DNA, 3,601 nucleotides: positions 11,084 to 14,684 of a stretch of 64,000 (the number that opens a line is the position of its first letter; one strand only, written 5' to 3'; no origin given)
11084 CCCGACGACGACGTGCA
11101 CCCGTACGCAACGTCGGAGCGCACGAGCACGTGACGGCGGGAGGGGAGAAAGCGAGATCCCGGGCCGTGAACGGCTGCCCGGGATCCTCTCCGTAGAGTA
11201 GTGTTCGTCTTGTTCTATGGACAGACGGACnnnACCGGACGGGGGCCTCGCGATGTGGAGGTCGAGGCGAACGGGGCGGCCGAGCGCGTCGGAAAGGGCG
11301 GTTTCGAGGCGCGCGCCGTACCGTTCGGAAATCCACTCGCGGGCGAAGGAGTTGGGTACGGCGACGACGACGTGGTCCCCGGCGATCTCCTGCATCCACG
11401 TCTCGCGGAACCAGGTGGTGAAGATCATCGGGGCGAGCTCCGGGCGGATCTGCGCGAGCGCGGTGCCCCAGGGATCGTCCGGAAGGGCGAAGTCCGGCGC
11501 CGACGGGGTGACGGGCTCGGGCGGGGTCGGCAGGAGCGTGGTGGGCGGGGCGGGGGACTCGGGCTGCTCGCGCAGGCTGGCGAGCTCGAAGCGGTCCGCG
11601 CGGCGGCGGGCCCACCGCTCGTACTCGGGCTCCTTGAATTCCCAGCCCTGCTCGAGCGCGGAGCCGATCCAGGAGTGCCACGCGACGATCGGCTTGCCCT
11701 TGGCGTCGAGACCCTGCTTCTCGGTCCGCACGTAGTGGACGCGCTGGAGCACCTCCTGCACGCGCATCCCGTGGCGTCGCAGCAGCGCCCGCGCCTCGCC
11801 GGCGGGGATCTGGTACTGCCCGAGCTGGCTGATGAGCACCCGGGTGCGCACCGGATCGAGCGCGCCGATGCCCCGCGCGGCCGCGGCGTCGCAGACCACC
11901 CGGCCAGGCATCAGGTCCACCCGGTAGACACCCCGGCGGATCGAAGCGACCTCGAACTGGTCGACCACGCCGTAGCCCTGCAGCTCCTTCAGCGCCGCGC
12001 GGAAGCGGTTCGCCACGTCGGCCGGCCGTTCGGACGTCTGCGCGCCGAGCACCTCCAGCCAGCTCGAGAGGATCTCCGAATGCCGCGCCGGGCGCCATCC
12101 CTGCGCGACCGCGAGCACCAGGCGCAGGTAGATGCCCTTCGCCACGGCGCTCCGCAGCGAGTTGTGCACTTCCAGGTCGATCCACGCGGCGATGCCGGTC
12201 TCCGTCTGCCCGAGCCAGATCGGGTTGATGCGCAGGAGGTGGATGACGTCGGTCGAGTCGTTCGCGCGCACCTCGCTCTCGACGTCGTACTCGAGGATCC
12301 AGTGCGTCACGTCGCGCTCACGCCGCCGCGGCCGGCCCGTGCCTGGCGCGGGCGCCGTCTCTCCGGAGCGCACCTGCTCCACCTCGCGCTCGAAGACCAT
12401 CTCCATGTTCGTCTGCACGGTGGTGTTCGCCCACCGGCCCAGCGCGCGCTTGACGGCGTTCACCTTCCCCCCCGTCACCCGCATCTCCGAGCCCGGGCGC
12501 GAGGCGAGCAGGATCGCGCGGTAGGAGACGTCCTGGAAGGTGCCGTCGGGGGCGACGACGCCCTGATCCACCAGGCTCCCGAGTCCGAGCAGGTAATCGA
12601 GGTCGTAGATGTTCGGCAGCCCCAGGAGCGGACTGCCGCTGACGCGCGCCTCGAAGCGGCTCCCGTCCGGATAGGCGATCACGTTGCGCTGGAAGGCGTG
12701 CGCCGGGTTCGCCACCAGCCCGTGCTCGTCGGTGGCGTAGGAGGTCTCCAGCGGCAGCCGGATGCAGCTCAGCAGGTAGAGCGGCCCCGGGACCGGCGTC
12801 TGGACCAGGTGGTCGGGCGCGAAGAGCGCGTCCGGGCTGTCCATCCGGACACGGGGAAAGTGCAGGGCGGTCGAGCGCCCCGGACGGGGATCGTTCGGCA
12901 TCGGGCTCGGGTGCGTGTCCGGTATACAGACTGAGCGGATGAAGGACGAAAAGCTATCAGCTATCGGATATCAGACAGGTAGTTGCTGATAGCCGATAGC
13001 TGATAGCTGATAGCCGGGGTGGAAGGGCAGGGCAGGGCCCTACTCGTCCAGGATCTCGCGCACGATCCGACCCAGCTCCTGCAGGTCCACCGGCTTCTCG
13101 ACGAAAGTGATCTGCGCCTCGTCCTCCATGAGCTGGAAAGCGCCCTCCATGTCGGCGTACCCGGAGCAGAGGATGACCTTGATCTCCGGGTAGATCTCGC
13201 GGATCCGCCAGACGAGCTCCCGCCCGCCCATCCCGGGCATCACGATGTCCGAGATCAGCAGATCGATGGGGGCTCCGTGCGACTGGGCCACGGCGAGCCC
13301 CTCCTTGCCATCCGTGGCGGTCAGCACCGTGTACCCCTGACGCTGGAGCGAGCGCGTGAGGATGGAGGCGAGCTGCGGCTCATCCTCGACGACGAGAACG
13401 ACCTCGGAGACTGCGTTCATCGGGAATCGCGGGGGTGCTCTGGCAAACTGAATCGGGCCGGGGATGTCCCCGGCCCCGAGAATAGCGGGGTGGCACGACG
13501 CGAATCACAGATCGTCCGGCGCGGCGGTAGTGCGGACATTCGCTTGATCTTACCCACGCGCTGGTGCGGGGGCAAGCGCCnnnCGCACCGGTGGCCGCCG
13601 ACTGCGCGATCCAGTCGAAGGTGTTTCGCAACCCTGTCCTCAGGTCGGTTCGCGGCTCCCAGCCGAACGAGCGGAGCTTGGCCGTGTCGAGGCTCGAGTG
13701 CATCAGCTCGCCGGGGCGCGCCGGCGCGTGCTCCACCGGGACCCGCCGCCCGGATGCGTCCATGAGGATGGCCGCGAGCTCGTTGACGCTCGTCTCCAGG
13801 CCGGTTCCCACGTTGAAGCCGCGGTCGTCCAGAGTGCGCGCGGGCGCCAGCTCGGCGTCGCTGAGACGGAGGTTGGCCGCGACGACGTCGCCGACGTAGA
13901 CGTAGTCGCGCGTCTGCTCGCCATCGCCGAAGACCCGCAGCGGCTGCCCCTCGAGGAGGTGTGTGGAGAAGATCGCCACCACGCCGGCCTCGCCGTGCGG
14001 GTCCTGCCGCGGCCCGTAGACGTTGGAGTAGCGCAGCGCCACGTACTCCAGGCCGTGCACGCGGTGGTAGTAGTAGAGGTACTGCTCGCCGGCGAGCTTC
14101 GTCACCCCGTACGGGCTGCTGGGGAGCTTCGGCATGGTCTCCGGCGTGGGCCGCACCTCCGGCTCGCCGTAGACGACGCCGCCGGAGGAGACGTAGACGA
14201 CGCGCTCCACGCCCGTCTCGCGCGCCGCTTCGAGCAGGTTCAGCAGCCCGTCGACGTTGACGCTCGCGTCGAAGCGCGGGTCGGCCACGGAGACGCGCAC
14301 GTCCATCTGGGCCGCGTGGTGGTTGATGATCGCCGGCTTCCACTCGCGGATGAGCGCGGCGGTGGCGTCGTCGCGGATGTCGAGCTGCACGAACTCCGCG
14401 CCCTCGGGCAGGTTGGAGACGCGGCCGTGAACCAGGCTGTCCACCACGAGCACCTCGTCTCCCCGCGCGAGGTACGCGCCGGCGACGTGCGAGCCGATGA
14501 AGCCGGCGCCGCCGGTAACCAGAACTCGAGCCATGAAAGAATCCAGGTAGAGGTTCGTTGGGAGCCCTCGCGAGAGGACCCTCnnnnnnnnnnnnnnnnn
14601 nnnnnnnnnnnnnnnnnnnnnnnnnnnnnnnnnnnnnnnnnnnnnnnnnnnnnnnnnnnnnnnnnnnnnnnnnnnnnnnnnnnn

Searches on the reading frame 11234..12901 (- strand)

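Call 24: search_protein_families(library=pfam, proteins=[window:11234-12901:-], max_evalue=0.0001)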
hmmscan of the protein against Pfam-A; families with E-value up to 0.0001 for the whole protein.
window:11234-12901:- (556 aa): 1 family
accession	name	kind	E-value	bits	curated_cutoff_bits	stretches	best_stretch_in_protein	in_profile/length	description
PF11638.13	DnaA_N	-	6.1e-13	48.7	24.6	1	477-537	3-64/65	DnaA N-terminal domain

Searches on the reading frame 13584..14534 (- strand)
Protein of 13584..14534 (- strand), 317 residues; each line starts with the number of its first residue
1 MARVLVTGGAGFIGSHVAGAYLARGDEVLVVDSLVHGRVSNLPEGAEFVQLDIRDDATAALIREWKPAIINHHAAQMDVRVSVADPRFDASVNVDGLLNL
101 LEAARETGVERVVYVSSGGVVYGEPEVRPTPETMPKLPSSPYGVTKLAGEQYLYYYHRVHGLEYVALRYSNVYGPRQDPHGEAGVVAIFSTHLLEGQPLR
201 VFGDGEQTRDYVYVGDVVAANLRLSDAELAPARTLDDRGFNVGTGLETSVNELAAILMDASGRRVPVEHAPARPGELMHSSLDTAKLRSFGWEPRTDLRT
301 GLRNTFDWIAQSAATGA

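Call 24: search_protein_families(library=pfam, proteins=[window:13584-14534:-], max_evalue=0.0001)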
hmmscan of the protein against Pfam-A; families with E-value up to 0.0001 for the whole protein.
window:13584-14534:- (317 aa): 7 families
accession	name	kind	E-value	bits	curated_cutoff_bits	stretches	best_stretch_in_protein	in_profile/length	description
PF01370.27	Epimerase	-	1.2e-57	195.5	20.9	1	4-227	1-227/240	NAD dependent epimerase/dehydratase family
PF16363.11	GDP_Man_Dehyd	-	3.1e-51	175.2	27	1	5-304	1-331/332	GDP-mannose 4,6 dehydratase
PF04321.23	RmlD_sub_bind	-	4.8e-20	72.2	27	1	3-306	2-282/287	RmlD substrate binding domain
PF01073.25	3Beta_HSD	-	6.9e-20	71.7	22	1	5-221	1-225/280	3-beta hydroxysteroid dehydrogenase/isomerase family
PF02719.21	Polysacc_synt_2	-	7.8e-13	48.7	20.2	1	4-282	1-273/293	Polysaccharide biosynthesis protein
PF07993.18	NAD_binding_4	-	2.6e-10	40.4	20.1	1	68-185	90-215/258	Male sterility protein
PF13460.12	NAD_binding_10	-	1.1e-08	35.6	27.2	1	8-172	1-146/184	NAD(P)H-binding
